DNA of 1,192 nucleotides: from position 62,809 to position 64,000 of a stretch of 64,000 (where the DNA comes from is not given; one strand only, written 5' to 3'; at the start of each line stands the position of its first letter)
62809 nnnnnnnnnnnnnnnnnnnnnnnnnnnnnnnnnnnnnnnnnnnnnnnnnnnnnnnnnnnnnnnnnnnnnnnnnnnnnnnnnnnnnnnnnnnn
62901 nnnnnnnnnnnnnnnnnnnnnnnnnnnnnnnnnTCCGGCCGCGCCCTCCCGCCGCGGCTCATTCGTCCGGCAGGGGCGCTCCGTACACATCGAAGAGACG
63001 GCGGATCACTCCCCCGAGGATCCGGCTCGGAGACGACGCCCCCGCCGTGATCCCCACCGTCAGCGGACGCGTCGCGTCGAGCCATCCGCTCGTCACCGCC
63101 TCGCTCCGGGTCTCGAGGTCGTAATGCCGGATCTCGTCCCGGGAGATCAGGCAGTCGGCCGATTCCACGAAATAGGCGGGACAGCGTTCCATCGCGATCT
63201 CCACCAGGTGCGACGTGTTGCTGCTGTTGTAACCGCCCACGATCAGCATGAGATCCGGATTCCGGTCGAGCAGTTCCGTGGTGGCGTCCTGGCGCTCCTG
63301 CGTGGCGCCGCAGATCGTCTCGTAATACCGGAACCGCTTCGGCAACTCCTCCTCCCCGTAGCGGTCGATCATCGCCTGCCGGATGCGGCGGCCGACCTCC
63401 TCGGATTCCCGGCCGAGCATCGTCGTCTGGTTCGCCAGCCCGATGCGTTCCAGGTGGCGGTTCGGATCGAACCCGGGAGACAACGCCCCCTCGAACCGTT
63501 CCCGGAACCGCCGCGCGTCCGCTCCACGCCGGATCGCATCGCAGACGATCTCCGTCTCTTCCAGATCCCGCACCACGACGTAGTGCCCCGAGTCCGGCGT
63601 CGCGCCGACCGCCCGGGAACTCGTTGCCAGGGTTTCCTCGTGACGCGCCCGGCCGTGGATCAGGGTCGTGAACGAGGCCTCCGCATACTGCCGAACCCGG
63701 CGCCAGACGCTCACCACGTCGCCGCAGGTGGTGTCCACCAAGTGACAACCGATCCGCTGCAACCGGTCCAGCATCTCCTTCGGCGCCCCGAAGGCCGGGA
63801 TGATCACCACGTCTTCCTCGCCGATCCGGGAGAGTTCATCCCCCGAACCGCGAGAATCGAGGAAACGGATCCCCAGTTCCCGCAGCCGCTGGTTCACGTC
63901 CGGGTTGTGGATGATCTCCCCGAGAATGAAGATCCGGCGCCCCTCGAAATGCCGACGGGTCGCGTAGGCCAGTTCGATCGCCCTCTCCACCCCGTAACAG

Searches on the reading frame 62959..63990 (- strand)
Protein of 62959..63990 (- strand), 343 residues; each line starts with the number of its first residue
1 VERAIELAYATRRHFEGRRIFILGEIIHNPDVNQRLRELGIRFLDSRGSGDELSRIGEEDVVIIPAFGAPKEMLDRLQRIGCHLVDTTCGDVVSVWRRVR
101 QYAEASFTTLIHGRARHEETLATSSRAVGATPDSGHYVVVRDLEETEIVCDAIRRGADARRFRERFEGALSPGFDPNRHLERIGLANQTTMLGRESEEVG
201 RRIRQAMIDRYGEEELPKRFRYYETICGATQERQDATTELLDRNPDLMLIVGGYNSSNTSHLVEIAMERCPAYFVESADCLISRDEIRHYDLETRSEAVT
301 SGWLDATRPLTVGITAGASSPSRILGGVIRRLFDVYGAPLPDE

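Call 28: search_protein_families(library=pfam, proteins=[window:62959-63990:-], max_evalue=0.001)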
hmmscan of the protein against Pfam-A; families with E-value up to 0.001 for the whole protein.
window:62959-63990:- (343 aa): 1 family
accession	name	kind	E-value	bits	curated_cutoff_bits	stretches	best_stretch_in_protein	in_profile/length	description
PF02401.23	LYTB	-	9e-59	199.4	24.5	1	2-332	14-266/267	LytB protein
